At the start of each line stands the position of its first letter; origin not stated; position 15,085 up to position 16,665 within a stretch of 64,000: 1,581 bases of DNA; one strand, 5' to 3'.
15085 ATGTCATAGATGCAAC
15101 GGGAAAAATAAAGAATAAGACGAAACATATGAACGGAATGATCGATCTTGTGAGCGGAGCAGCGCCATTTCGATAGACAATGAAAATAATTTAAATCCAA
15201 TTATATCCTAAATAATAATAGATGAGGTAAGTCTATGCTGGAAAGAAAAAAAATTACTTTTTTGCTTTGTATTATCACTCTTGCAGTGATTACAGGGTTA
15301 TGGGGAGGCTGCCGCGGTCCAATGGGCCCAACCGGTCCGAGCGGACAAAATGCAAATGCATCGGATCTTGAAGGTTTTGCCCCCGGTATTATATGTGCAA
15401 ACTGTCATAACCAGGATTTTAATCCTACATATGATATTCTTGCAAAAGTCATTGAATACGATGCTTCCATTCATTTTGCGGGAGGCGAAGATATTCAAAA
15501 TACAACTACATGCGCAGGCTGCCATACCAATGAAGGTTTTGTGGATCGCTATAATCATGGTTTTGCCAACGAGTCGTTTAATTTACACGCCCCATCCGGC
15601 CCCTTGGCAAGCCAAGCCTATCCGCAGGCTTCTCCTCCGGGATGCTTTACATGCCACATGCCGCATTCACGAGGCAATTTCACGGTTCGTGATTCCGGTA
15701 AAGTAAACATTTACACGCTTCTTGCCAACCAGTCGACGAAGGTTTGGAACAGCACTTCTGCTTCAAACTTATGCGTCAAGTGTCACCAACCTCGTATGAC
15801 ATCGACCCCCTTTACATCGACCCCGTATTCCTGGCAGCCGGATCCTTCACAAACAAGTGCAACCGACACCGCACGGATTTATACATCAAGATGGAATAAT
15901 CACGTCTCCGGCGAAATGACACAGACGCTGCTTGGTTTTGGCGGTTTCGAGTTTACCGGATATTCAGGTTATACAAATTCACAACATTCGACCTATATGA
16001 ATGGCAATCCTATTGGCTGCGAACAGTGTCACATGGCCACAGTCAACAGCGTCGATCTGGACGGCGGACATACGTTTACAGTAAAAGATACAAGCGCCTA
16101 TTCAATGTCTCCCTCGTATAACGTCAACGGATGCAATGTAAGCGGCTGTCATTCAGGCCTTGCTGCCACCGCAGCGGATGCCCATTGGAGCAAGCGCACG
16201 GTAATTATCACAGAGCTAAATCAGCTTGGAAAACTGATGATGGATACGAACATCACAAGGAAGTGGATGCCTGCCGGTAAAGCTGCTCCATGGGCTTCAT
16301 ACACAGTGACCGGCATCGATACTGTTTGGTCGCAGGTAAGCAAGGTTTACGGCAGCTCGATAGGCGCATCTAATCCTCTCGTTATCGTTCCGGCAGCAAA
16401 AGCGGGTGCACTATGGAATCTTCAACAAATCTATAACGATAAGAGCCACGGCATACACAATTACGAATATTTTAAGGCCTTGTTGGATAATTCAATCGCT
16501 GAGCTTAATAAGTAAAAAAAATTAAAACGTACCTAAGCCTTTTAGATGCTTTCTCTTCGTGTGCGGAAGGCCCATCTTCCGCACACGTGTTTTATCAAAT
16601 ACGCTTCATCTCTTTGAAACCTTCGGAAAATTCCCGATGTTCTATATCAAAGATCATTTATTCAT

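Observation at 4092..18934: Single locus that appears to encode a complete electron-export pathway with at least 62 c-type heme sites plus a dedicated heme lyase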

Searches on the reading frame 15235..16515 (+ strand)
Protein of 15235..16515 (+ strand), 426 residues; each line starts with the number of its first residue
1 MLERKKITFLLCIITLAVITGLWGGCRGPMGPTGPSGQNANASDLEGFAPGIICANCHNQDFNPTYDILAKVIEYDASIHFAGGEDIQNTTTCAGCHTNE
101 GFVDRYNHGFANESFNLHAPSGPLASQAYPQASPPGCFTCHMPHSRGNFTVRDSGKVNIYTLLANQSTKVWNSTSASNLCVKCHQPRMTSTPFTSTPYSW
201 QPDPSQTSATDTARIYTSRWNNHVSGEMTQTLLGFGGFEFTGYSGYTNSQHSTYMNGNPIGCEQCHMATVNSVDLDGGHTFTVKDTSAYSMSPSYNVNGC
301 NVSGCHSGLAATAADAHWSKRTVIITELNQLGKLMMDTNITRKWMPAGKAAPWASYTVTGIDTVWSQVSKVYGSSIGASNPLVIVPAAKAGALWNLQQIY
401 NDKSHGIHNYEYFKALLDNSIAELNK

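Call 4: search_protein_families(library=pfam, proteins=[window:15235-16515:+], max_evalue=0.01)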
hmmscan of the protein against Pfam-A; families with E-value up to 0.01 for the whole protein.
window:15235-16515:+ (426 aa): 3 families
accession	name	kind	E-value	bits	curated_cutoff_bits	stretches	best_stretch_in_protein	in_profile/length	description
PF22113.1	Mtrc-MtrF_II-IV_dom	-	1.5e-07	31.5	30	1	54-187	31-166/176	Outer membrane cytochrome MtrC/MtrF-like, domains II/IV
PF14522.11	Cytochrome_C7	-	1e-05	25.7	24.8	0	249-312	3-54/67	Cytochrome c7 and related cytochrome c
PF09699.15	Paired_CXXCH_1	-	7.9e-05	22.7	20.6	0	136-146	8-18/41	Doubled CXXCH motif (Paired_CXXCH_1)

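Call 5: search_protein_families(library=ncbifam, proteins=[window:15235-16515:+], max_evalue=0.01)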
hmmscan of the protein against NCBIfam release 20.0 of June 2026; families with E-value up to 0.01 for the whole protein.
window:15235-16515:+ (426 aa): 2 families
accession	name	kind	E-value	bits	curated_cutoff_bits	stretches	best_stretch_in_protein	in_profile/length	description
NF041895.1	choice_anch_V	domain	0.0011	19.1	42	0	242-320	15-91/150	choice-of-anchor V domain-containing protein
TIGR01905.1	paired_CXXCH_1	subfamily_domain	0.0067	16.3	25.2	0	175-186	27-38/41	doubled CXXCH domain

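Call 70: find_homologous_proteins(query=window:15235-16515:+)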
Query window:15235-16515:+ (426 aa): 170 proteins with E <= 0.001 among 3320 candidates; the best 120 are listed.
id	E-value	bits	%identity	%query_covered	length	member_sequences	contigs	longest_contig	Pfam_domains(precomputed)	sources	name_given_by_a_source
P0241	2.6e-269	911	92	100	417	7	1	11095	PF22113.2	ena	-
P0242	3.6e-236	802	81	100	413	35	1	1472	PF14522.12,PF22113.2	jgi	jgi:hypothetical protein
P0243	8.1e-200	682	68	100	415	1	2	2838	PF14522.12,PF22113.2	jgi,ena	jgi:hypothetical protein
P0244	2.0e-177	608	64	100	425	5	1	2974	-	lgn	-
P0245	4.2e-167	574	60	100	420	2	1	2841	PF09699.16,PF02335.21,PF14522.12,PF22113.2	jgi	jgi:hypothetical protein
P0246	2.1e-165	569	59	100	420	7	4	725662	PF14522.12,PF22113.2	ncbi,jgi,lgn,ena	ncbi:MAG: hypothetical protein ABSA44_02855 [Bacteroidota bacterium]|jgi:hypothetical protein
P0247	9.8e-164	563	60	100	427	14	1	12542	PF14522.12,PF22113.2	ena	-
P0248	7.4e-162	557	58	99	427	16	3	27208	PF14522.12,PF22113.2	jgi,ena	jgi:hypothetical protein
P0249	4.4e-160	551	59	99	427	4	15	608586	PF02335.21,PF14522.12,PF22113.2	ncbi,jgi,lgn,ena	jgi:hypothetical protein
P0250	2.0e-156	539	61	93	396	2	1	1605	PF14522.12,PF22113.2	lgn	-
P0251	3.8e-156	538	57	100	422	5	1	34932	PF14522.12,PF22113.2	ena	-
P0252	1.6e-154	533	57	99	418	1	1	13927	PF09699.16,PF14522.12,PF22113.2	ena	-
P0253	5.9e-147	508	58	90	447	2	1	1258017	PF09699.16,PF14522.12,PF22113.2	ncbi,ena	-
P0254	2.5e-144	499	55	99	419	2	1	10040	PF14522.12,PF22113.2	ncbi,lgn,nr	ncbi:MAG: hypothetical protein PHP42_07850 [Bacteroidota bacterium]|nr:hypothetical protein [Bactero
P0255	2.6e-143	496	54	96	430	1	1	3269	PF22113.2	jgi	jgi:hypothetical protein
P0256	2.2e-141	490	57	94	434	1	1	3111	PF14522.12,PF22113.2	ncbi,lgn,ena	-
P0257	8.9e-141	488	53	100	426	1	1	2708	PF14522.12,PF22113.2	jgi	jgi:hypothetical protein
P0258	1.4e-140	487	53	97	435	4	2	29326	PF09699.16,PF14522.12,PF22113.2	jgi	jgi:hypothetical protein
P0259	5.3e-139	482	53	98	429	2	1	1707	PF14522.12,PF22113.2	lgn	-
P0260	1.5e-138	480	53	99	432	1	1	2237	PF22113.2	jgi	jgi:hypothetical protein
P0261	3.1e-134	466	51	99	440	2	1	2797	PF09699.16,PF14522.12,PF22113.2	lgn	-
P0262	1.3e-133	464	51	99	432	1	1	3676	PF14522.12,PF22113.2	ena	-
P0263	5.9e-132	459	51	99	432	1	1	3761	PF14522.12,PF22113.2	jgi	-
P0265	1.9e-131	457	52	98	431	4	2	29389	PF14522.12,PF22113.2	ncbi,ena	-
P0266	3.5e-131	456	53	92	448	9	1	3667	PF22113.2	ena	-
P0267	7.1e-131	455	51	100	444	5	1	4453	PF22113.2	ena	-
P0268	9.5e-131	455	54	90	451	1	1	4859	PF14522.12,PF22113.2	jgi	jgi:hypothetical protein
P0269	2.1e-130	453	48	99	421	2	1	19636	PF14522.12,PF22113.2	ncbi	-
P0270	1.2e-128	448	52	94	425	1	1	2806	PF14522.12,PF22113.2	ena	-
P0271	1.2e-128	448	51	99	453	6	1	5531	PF14522.12,PF22113.2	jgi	jgi:hypothetical protein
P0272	3.3e-126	440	52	94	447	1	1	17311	PF22113.2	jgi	jgi:hypothetical protein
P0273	2.6e-123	430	48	99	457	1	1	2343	PF22113.2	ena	-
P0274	5.0e-120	419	50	96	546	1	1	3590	PF22113.2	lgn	-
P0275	2.0e-116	407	51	89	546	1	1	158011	PF14522.12,PF22113.2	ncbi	-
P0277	1.4e-112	395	48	98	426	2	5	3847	PF16694.11,PF14522.12,PF22113.2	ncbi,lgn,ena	-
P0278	4.5e-112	393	48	98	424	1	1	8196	PF02335.21,PF14522.12,PF22113.2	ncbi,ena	-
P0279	2.6e-106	374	49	90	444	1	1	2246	PF14522.12,PF22113.2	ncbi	-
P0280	3.6e-106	374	49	90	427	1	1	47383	PF09699.16,PF16694.11,PF02335.21,PF14522.12,PF22113.2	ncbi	ncbi:MAG: hypothetical protein ACOYNS_02545 [Bacteroidota bacterium]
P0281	8.5e-106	372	47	98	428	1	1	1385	PF09699.16,PF02335.21,PF14522.12,PF22113.2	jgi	-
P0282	4.5e-73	265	39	92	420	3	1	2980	PF14522.12,PF22113.2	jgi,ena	-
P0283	3.3e-70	255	39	90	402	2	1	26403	PF14522.12,PF22113.2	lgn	-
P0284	1.6e-67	246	38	96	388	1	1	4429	PF14522.12,PF22113.2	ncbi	-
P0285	9.4e-66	240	38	98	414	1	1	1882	PF09699.16,PF14522.12,PF22113.2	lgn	-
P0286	2.2e-65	239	35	99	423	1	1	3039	PF02335.21,PF14522.12,PF22113.2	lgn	-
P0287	4.4e-65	238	37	100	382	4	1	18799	PF14522.12,PF22113.2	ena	-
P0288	5.2e-65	238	36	99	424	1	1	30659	PF02335.21,PF00034.27,PF14522.12,PF22113.2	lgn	-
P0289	3.0e-63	232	37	99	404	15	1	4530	PF22113.2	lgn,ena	-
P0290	4.4e-63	232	37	99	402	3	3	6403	PF22113.2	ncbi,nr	ncbi:MAG: hypothetical protein HY276_03350 [Ignavibacteriales bacterium]|nr:hypothetical protein [Ig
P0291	9.9e-63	230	37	95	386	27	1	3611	PF09699.16,PF14522.12,PF22113.2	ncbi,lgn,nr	ncbi:MAG TPA: hypothetical protein VNL69_05635 [Bacteroidota bacterium]|nr:hypothetical protein [Bac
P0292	3.5e-62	229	36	100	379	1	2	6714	PF09699.16,PF14522.12,PF22113.2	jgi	jgi:hypothetical protein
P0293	6.0e-62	228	37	99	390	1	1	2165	PF02335.21,PF14522.12,PF22113.2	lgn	-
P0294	2.9e-61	226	37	96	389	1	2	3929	PF22113.2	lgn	-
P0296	6.2e-59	218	35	91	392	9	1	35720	PF09699.16,PF14537.12,PF03264.20,PF22113.2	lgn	-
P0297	7.1e-59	218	37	99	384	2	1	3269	PF09699.16,PF22113.2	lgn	-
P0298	2.3e-58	216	37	94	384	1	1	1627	PF09699.16,PF22113.2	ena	-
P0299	4.4e-56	209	34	99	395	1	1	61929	PF09699.16,PF14522.12,PF22113.2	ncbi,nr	ncbi:MAG: hypothetical protein HYV29_03575 [Ignavibacteriales bacterium]|nr:hypothetical protein [Ig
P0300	1.2e-55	207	37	99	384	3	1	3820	PF22113.2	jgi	jgi:hypothetical protein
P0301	4.7e-55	205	34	97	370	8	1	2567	PF22113.2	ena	-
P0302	6.4e-55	205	35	96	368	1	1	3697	PF14522.12,PF22113.2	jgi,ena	-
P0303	7.7e-49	185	32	99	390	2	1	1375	PF01391.24,PF14522.12,PF22113.2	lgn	-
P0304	1.9e-47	180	33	100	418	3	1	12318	PF02335.21,PF22113.2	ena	-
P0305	2.4e-47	180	32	94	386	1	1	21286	PF01391.24,PF14522.12,PF22113.2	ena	-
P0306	7.2e-43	165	34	97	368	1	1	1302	PF09699.16,PF02335.21,PF14522.12,PF22113.2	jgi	-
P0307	3.5e-34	136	31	99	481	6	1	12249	PF14522.12,PF22113.2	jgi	jgi:hypothetical protein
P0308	3.7e-32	130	30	100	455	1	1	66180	PF14522.12,PF22113.2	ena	-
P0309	4.0e-30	123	30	95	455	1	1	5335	PF14522.12,PF22113.2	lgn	-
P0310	4.5e-28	116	31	97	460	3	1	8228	PF02335.21,PF14522.12,PF22113.2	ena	-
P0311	1.2e-27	115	30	97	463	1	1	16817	PF14522.12,PF22113.2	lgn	-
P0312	7.8e-27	112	30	94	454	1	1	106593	PF02335.21,PF14522.12,PF22113.2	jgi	jgi:hypothetical protein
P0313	3.9e-26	110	29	100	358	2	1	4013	PF14537.12,PF02335.21,PF14522.12,PF22113.2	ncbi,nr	ncbi:MAG: ammonia-forming cytochrome c nitrite reductase subunit c552 [Bacteroidia bacterium]|nr:amm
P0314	6.2e-26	109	30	97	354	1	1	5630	PF09699.16,PF14537.12,PF14522.12,PF22113.2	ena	-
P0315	1.6e-25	108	30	99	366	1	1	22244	PF01391.24,PF09699.16,PF14537.12,PF14522.12,PF22113.2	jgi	jgi:hypothetical protein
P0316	5.0e-25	106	28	97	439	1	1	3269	PF14522.12,PF22113.2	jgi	jgi:hypothetical protein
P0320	2.9e-24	104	29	94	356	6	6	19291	PF02335.21,PF14522.12,PF22113.2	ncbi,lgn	-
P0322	2.9e-23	100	28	97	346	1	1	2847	PF09699.16,PF14522.12,PF22113.2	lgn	-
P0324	4.1e-23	100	30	99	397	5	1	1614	PF03264.20,PF22113.2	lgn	-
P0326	3.2e-22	97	30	99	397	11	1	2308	PF22113.2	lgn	-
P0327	6.2e-22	96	30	97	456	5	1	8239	PF14522.12,PF22113.2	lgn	-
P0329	9.0e-22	95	28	97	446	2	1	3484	PF14522.12,PF22113.2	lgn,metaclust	metaclust:\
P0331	1.5e-21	95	28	79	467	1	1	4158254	PF14522.12,PF22113.2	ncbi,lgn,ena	-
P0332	1.8e-21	94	28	99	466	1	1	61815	PF14522.12,PF22113.2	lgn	-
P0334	3.2e-21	94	29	87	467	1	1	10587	PF14522.12,PF22113.2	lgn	-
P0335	3.6e-21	94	29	93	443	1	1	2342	PF02335.21,PF14522.12,PF22113.2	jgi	jgi:hypothetical protein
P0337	7.5e-21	92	27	100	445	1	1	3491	PF02335.21,PF14522.12,PF22113.2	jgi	jgi:hypothetical protein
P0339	1.1e-20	92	28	97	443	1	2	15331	PF02335.21,PF14522.12,PF22113.2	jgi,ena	jgi:hypothetical protein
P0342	1.9e-20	91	28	97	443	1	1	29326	PF02335.21,PF14522.12,PF22113.2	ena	-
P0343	2.1e-20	91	30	94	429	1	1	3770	PF02335.21,PF14522.12,PF22113.2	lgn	-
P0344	2.8e-20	91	28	87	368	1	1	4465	PF09699.16,PF14537.12,PF14522.12,PF22113.2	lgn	-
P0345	3.6e-20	90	28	97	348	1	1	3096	PF09699.16,PF14522.12,PF22113.2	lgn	-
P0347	1.3e-19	88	29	97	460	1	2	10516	PF02335.21,PF14522.12,PF22113.2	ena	-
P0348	1.5e-19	88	28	94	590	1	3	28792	PF02335.21,PF14522.12,PF22113.2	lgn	-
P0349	4.5e-19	87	29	97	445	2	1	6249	PF14522.12,PF22113.2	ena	-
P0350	2.0e-18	84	28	97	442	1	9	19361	PF14522.12,PF22113.2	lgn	-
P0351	2.5e-18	84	26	87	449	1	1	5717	PF14522.12,PF22113.2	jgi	jgi:hypothetical protein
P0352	2.8e-18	84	29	99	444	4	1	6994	PF14522.12,PF22113.2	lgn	-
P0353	2.8e-18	84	30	97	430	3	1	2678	PF14522.12,PF22113.2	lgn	-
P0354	3.4e-18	84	29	99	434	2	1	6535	PF02335.21,PF14522.12,PF22113.2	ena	-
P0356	9.7e-18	82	28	87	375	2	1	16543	PF09699.16,PF14537.12,PF14522.12,PF22113.2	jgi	jgi:hypothetical protein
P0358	1.2e-17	82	30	93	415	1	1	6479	PF02335.21,PF14522.12,PF22113.2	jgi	jgi:hypothetical protein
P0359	2.9e-17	81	29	87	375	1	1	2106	PF09699.16,PF14537.12,PF14522.12,PF22113.2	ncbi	-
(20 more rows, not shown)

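Call 75: search_solved_structures(query=A2, max_evalue=0.01)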
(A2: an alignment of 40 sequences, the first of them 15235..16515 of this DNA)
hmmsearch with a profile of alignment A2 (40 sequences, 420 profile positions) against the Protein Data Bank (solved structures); distinct sequences matched with E-value up to 0.01: 15.
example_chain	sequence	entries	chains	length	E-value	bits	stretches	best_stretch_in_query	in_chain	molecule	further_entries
6v0a_A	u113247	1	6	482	1.2e-09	40.8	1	121-307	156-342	Nitrite reductase (cytochrome; ammonia-forming)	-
8bcx_A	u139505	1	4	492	3.9e-07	32.5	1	134-307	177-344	Nitrite reductase (cytochrome; ammonia-forming)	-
6qvm_A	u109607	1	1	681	2.2e-06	30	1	22-147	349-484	Multiheme cytochrome cf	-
3ubr_A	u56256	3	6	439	5.8e-06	28.6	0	52-142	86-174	Cytochrome c-552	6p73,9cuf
1fs7_A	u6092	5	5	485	6.3e-06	28.5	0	53-156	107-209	CYTOCHROME C NITRITE REDUCTASE | Cytochrome c-552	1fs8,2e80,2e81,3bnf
1fs9_A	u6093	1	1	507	7.3e-06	28.3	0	53-156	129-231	CYTOCHROME C NITRITE REDUCTASE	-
3bng_A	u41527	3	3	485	7.7e-06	28.2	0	53-155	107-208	Cytochrome c-552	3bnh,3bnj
6i5b_A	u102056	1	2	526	2e-05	26.8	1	256-341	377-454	Uncharacterized protein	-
1oah_A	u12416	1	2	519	0.00041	22.5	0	243-416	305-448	CYTOCHROME C NITRITE REDUCTASE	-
4d49_A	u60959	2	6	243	0.00093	21.4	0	318-399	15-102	ARMADILLO REPEAT PROTEIN ARM00027 | YIII(Dq.V1)4CPAF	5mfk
5mfi_A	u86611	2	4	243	0.001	21.2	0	318-399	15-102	YIII(Dq.V2)4CqI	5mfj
9m8m_C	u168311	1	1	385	0.0024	20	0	123-193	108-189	Photosynthetic reaction center cytochrome c subunit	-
8k5o_C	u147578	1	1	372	0.0027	19.8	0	23-141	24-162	Photosynthetic reaction center cytochrome c subunit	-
7o0u_C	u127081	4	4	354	0.0058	18.7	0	85-141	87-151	MULTIHEME_CYTC domain-containing protein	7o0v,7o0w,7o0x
1qdb_A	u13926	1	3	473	0.0068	18.5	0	53-144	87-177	CYTOCHROME C NITRITE REDUCTASE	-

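Call 80: predict_structure(alignment_id=A2)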
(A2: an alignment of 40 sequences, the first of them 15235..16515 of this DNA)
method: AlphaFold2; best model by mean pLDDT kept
length: 426 residues; sequences in the alignment: 40
mean_pLDDT: 76.7   pTM: 0.77
mean pLDDT of the five models: 76.7, 76.2, 75.6, 72.5, 68.9
residues with pLDDT >= 90: 107; 70-90: 190; 50-70: 75; < 50: 54
segments of 3 or more residues with pLDDT < 50: 26-57, 59-66, 144-147, 273-278, 286-289
pLDDT, mean of each block of 10 residues (from residue 1): 75 86 51 36 40 46 50 63 72 85 83 64 80 77 60 86 89 89 75 73 94 90 79 92 90 72 75 49 52 70 78 75 93 97 91 88 84 88 96 94 85 96 96
secondary structure, 60 per line:
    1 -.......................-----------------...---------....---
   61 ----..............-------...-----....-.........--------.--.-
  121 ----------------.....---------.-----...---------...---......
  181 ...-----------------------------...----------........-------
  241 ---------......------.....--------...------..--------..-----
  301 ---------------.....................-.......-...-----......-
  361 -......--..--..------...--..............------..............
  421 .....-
elements in order: H2-24 H54-57 H65-78 H94-97 H99-107 H137-140 E157-159 E169-171 H175-183 E213-215 H226-233 H250-255 H262-266 H316-336 H338-344 E354-359 E362-367 E382-384 H387-400 H407-425

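Call 82: fold_search(model_id=the predicted structure, library=pdb)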
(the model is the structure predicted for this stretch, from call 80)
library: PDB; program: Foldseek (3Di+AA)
matches with E <= 10: 24; with E <= 0.001: 0
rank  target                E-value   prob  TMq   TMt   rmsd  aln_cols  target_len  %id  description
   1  1fgj_A                3.5e-01  0.25  0.20  0.18  10.4       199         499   14  X-RAY STRUCTURE OF HYDROXYLAMINE OXIDOREDUCTASE (released 1998-03-04)
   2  3jw0_D                2.6e+00  0.02  0.10  0.11  14.2       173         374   10  E2~Ubiquitin-HECT (released 2010-01-12)
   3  8wx1                  2.9e+00  0.03  0.08  0.07  14.4       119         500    8  Cryo-EM structure of mouse SLC15A3 (outward-facing open) (released 2024-10-30)
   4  5cih_A                3.9e+00  0.02  0.10  0.13  12.0       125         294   12  Complex of yeast cytochrome c peroxidase (W191Y) with iso-1 cytochrome c (released 2016-08-03)
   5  5aa6_B                4.3e+00  0.02  0.09  0.07  11.1       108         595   11  Homohexameric Structure of the second Vanadate-Dependent Bromoperoxidase (AnII) from Ascophyllum nodosum (released 2016-08-03)
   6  5m49                  4.6e+00  0.02  0.09  0.09   9.9       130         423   10  Alpha-amino epsilon-caprolactam racemase in complex with PLP and D/L alpha amino epsilon-caprolactam (internal aldimine) (released 2017-04-19)
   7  3bv0_B                4.8e+00  0.02  0.09  0.09  11.6       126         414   12  Crystal Structure of PLP Bound 7,8-Diaminopelargonic Acid Synthase in Mycobacterium Tuberculosis (released 2008-02-05)
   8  4rkm_G                5.4e+00  0.06  0.10  0.07   7.0       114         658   16  Wolinella succinogenes octaheme sulfite reductase MccA, form I (released 2015-02-04)
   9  1mly_A                5.4e+00  0.03  0.09  0.09  11.2       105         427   12  Crystal Structure of 7,8-Diaminopelargonic Acid Synthase in complex with the cis isomer of amiclenomycin (released 2002-12-04)
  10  6ed7_A                5.4e+00  0.03  0.09  0.09  10.9       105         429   12  Crystal structure of 7,8-diaminopelargonic acid synthase bound to inhibitor MAC13772 (released 2019-08-21)
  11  6cyl_D                5.7e+00  0.01  0.07  0.11  14.2       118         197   14  Crystal Structure of Superoxide Dismutase double mutant (G74Q+Q149G) from Trichoderma reesei (released 2018-10-10)
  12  6vmv_D                6.4e+00  0.01  0.07  0.05  17.1       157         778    9  Crystal structure of the H767A mutant of GoxA soaked with glycine (released 2020-04-08)
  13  1qj5_A                7.5e+00  0.02  0.09  0.09  11.1       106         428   12  Crystal structure of 7,8-diaminopelargonic acid synthase (released 2000-06-22)
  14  4cxq_B                7.5e+00  0.01  0.08  0.08  12.6       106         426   11  Mycobaterium tuberculosis transaminase BioA complexed with substrate KAPA (released 2014-04-23)
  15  4mqp_A                7.5e+00  0.01  0.08  0.08  13.2       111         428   10  Mycobaterium tuberculosis transaminase BioA complexed with 2-hydrazinylbenzo[d]thiazole (released 2014-03-05)
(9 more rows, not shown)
